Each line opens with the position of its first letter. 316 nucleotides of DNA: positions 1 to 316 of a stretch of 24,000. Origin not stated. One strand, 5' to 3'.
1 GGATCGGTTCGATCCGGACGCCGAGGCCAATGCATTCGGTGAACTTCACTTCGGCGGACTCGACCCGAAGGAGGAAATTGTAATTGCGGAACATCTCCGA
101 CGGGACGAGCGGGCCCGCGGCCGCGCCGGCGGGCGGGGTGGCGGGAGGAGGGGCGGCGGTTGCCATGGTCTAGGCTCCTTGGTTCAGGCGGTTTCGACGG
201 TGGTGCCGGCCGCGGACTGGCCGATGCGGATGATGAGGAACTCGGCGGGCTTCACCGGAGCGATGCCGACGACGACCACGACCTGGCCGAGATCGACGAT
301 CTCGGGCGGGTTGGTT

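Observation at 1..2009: Start of an eCIS-type contractile injection operon (DUF4255, sheath, tube) facing the hydrolase/KAP operon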

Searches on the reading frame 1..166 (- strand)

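Call 6: search_protein_families(library=pfam, proteins=[window:1-166:-], max_evalue=0.01)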
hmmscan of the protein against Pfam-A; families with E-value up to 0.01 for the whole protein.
window:1-166:- (55 aa): 0 families

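Call 8: search_protein_families(library=pfam, proteins=[window:1-166:-], max_evalue=10)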
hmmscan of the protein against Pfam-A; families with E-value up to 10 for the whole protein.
window:1-166:- (55 aa): 0 families
